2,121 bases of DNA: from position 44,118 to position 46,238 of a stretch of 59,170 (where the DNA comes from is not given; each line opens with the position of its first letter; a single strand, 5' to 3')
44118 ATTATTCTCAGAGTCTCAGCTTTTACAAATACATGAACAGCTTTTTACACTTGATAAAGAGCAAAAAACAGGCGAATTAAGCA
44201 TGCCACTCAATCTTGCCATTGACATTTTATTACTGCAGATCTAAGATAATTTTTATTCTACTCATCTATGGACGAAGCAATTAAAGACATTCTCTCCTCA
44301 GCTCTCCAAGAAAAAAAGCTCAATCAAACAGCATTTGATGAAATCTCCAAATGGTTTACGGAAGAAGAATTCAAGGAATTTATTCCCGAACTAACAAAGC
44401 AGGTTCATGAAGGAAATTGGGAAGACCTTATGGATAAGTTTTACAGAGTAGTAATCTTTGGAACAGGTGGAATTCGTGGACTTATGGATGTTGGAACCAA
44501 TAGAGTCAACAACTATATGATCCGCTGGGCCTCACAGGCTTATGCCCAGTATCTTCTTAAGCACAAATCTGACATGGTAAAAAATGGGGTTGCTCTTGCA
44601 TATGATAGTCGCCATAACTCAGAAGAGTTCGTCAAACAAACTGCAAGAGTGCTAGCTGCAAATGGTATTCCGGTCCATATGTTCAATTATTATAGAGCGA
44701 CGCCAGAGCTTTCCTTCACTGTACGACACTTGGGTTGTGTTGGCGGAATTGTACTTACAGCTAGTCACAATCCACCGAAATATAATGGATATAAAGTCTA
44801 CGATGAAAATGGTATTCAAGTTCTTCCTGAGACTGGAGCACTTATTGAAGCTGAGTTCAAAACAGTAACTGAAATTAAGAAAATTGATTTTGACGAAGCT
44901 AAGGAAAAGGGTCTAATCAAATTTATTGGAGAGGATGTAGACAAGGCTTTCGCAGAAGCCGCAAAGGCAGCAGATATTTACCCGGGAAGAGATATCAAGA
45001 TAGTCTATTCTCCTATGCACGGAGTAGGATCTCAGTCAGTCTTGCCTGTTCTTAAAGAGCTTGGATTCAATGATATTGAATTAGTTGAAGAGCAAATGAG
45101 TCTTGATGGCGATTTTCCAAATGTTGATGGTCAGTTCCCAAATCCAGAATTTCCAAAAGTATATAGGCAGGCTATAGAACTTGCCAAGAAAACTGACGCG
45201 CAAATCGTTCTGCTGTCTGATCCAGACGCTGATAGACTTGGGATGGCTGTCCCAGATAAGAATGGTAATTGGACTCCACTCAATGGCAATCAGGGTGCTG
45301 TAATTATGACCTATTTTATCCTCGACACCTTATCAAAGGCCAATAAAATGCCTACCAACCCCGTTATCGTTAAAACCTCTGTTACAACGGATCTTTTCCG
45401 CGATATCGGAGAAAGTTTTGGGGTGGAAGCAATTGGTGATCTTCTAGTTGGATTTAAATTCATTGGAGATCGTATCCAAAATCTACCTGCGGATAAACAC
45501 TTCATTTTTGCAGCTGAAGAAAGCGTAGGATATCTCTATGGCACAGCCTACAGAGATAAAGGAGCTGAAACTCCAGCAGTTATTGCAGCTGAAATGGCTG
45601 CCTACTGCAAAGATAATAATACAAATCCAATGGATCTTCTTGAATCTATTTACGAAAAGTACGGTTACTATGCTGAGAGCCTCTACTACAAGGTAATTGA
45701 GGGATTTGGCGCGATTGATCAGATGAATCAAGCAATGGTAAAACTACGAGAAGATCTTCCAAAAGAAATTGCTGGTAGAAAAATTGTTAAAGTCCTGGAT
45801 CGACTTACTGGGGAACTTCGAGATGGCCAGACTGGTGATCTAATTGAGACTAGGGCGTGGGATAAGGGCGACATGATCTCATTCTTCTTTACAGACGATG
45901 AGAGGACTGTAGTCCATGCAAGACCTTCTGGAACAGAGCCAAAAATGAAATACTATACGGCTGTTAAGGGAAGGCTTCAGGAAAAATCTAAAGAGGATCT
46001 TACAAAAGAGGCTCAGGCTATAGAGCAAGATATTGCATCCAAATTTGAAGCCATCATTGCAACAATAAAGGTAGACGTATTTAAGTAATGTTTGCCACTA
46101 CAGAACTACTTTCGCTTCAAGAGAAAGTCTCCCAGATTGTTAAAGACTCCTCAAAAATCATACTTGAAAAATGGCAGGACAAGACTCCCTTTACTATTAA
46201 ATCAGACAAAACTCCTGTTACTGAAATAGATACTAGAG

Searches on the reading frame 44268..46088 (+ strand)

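Call 29: search_protein_families(library=ncbifam, proteins=[window:44268-46088:+], max_evalue=0.00001)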
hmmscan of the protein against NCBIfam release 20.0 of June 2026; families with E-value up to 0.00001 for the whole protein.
window:44268-46088:+ (606 aa): 7 families
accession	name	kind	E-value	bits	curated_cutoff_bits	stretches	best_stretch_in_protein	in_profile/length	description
TIGR03990.1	Arch_GlmM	equivalog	1.8e-39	135.9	439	1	63-468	3-368/444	phosphoglucosamine mutase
NF007088.0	PRK09542.1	equivalog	2e-20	73.2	618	1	68-489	16-395/456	phosphomannomutase/phosphoglucomutase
TIGR01455.1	glmM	equivalog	4.1e-18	65.3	447.55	1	64-374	1-285/442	phosphoglucosamine mutase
TIGR01132.1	pgm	equivalog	5.7e-18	64.6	778.05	1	57-587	35-542/546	phosphoglucomutase (alpha-D-glucose-1,6-bisphosphate-dependent)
NF046027.1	PhglucPhmanMutPgmG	equivalog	2.1e-15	56.4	600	1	106-354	45-272/460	phosphoglucomutase/phosphomannomutase PgmG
NF011943.0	PRK15414.1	subfamily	3.5e-11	42.8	801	1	81-444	21-355/456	phosphomannomutase CpsG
NF005737.0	PRK07564.1-1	equivalog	4.7e-07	28.8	378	1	81-213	26-160/543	alpha-D-glucose phosphate-specific phosphoglucomutase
